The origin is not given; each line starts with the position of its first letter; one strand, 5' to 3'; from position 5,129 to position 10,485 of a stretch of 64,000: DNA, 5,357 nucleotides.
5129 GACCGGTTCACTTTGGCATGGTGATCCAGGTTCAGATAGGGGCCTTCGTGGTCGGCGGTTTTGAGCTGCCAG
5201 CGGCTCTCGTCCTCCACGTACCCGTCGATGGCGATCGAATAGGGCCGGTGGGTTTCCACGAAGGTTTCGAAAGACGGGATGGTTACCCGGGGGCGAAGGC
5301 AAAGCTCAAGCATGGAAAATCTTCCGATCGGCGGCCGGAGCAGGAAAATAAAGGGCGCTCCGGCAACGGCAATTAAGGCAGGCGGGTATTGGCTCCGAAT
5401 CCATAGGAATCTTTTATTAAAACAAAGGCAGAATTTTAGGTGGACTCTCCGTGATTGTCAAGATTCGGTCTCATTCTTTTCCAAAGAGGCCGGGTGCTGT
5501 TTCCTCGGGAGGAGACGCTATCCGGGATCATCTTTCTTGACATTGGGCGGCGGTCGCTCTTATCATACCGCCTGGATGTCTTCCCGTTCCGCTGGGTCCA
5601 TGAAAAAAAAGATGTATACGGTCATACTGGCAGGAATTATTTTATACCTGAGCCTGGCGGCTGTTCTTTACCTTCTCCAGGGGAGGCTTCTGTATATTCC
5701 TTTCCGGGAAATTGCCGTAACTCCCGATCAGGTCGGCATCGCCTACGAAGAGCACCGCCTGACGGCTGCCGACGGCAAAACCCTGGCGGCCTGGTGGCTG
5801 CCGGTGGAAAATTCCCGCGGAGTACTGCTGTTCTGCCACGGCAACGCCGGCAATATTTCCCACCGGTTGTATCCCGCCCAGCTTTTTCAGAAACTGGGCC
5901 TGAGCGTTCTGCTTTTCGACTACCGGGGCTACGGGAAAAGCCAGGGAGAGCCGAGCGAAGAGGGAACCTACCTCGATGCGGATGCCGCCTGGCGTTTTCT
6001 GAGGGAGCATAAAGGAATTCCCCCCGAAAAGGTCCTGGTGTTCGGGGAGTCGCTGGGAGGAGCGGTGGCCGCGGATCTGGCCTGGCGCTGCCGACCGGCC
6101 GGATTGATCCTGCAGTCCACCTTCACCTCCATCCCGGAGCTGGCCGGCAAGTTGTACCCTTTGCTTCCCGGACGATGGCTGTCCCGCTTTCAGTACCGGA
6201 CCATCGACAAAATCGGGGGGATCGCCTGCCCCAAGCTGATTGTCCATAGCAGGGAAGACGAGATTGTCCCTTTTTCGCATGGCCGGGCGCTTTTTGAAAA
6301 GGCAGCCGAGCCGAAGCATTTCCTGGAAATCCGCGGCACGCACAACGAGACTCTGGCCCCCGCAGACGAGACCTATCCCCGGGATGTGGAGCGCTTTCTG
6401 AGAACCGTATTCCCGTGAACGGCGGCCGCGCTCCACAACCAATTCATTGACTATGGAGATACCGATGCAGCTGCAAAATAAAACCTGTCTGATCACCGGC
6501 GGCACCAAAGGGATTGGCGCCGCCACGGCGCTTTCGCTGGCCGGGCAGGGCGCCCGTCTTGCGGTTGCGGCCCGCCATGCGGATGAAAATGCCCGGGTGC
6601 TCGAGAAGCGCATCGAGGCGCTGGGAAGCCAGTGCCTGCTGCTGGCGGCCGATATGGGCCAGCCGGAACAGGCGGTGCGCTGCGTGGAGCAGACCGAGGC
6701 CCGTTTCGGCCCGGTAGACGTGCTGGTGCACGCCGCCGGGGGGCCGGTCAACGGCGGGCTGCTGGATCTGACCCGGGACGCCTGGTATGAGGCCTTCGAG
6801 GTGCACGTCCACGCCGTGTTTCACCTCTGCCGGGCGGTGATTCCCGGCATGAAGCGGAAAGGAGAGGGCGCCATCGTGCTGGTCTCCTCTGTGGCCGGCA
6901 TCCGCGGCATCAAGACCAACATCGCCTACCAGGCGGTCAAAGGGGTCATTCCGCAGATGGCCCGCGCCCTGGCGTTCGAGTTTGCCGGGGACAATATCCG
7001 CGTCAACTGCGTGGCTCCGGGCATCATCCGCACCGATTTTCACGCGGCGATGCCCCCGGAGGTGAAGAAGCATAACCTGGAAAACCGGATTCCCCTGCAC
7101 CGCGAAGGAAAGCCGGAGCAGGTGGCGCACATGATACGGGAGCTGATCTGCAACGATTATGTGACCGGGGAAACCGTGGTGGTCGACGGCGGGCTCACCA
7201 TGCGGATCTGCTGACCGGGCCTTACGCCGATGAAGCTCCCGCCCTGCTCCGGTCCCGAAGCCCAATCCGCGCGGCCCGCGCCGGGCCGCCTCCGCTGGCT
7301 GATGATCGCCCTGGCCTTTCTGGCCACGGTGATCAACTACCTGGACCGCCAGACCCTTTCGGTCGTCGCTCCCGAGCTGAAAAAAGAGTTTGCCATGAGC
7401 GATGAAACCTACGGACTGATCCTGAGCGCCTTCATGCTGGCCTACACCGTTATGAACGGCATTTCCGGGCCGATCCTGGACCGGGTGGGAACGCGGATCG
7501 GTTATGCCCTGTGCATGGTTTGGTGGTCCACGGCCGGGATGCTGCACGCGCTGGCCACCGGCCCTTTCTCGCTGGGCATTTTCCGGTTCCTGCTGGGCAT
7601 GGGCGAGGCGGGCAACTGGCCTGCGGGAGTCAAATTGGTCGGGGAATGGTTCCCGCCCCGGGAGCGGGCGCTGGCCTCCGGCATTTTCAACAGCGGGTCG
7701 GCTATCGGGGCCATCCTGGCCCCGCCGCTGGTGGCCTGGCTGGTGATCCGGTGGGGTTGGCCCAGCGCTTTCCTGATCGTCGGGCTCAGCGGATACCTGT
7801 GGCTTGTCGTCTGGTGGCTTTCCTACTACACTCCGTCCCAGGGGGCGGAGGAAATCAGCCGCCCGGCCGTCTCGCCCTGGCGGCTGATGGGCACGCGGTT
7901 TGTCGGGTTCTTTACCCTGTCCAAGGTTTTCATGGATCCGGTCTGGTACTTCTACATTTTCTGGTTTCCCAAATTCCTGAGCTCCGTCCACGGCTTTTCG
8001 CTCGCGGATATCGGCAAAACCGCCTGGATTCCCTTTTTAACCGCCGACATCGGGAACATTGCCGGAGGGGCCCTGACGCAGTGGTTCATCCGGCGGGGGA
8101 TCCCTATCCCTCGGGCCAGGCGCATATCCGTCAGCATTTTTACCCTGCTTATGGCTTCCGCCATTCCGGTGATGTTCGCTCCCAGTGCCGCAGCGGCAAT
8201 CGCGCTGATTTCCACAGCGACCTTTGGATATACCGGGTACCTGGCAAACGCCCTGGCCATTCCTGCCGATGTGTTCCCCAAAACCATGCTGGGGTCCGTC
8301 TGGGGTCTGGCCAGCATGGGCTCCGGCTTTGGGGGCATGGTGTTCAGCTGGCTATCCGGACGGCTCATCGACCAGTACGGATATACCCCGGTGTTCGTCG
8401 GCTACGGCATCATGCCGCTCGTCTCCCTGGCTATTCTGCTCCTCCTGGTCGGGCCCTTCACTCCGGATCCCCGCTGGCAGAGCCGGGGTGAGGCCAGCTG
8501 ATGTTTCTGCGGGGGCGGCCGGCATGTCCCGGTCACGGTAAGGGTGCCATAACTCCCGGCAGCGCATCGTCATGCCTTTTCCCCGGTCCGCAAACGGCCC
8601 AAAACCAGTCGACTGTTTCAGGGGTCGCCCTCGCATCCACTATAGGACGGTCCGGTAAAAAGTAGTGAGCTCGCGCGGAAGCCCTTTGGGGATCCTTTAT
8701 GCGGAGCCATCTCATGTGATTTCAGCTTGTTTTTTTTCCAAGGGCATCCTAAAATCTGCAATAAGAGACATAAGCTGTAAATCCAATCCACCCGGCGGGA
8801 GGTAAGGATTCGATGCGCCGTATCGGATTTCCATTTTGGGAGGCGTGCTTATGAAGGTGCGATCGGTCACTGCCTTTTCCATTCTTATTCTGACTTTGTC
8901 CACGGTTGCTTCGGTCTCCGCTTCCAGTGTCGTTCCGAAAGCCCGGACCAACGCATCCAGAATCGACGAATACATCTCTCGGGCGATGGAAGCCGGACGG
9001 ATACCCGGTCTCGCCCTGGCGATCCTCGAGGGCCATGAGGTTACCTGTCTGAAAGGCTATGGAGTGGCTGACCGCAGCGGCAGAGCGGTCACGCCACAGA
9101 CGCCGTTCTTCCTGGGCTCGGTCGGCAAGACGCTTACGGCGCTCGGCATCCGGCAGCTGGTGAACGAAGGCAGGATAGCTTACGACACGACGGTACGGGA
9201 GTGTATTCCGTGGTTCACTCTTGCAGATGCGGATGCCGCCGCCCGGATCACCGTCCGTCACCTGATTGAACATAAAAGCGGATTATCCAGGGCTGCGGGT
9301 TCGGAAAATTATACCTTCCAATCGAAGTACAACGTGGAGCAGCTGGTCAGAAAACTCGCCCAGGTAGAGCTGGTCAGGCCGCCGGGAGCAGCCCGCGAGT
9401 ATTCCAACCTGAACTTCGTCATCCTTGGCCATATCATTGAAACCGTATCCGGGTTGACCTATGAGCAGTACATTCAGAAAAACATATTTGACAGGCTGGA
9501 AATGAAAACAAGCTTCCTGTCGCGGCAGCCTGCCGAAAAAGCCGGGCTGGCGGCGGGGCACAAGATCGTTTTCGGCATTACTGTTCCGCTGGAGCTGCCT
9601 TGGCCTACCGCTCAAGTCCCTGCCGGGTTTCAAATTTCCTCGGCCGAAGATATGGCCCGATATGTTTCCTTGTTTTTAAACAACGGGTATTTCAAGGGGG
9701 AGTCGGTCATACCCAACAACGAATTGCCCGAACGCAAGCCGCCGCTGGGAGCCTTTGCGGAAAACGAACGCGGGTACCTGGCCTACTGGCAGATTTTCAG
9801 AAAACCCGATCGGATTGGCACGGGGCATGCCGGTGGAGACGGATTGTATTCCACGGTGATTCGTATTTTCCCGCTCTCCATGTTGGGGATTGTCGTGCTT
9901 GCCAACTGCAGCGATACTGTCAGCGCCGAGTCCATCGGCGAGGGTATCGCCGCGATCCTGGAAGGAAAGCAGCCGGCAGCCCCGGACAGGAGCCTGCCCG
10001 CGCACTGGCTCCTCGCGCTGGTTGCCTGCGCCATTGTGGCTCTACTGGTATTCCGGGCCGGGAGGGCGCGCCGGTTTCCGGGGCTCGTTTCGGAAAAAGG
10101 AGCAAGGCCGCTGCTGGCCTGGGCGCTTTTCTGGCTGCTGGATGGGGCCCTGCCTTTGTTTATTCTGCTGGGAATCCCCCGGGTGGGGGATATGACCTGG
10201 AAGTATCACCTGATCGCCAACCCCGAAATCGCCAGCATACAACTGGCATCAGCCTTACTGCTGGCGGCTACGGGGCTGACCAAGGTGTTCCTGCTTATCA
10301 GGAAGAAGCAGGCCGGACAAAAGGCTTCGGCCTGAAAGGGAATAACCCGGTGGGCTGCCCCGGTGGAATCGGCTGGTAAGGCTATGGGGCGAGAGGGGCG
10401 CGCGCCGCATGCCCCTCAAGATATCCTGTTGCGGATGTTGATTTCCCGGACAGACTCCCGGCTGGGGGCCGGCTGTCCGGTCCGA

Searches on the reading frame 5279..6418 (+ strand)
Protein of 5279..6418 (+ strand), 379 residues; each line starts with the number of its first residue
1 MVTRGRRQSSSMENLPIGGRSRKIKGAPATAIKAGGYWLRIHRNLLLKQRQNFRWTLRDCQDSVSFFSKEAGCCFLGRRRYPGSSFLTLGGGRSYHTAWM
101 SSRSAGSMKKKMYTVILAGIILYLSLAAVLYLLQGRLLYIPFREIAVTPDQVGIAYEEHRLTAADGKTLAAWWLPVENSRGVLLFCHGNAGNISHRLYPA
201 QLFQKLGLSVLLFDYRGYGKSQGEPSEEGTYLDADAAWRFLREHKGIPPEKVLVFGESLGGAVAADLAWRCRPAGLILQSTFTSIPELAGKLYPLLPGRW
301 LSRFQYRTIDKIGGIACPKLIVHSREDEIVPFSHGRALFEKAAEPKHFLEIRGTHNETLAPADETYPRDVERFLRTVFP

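Call 89: search_protein_families(library=pfam, proteins=[window:5279-6418:+], max_evalue=0.00001)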
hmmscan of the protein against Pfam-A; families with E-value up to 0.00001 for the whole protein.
window:5279-6418:+ (379 aa): 3 families
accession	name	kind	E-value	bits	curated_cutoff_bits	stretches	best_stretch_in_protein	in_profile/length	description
PF12146.15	Hydrolase_4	-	3.6e-17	62.9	27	1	178-289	2-117/239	Serine aminopeptidase, S33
PF00561.26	Abhydrolase_1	-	8.3e-13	49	25.8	1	182-270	2-89/245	alpha/beta hydrolase fold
PF12697.13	Abhydrolase_6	-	4e-10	41.2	26.3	1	183-302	1-113/217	Alpha/beta hydrolase family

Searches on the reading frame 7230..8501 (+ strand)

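Call 89: search_protein_families(library=pfam, proteins=[window:7230-8501:+], max_evalue=0.00001)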
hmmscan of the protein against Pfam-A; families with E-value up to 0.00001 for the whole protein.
window:7230-8501:+ (423 aa): 1 family
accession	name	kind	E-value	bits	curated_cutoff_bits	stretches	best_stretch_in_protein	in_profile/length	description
PF07690.21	MFS_1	-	8.1e-55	186.6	33.4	2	30-333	2-307/347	Major Facilitator Superfamily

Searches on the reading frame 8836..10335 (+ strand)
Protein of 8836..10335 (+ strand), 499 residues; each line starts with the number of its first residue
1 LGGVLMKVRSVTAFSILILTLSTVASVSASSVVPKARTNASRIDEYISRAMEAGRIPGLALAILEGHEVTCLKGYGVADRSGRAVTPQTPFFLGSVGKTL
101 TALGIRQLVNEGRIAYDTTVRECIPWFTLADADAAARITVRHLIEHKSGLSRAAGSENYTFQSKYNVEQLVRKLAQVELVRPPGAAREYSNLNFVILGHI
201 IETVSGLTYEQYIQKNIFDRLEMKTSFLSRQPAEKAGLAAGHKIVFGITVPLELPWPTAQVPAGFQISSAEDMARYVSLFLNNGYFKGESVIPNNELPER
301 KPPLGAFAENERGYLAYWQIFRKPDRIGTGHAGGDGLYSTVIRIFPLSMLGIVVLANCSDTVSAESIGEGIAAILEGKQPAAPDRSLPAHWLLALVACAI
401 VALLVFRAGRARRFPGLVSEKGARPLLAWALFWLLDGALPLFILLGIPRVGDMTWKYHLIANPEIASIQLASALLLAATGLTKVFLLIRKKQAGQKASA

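Call 89: search_protein_families(library=pfam, proteins=[window:8836-10335:+], max_evalue=0.00001)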
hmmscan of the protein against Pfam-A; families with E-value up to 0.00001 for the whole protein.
window:8836-10335:+ (499 aa): 1 family
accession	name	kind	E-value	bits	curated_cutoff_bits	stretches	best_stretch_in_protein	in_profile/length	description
PF00144.29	Beta-lactamase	-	2.7e-61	208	27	1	43-367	1-320/329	Beta-lactamase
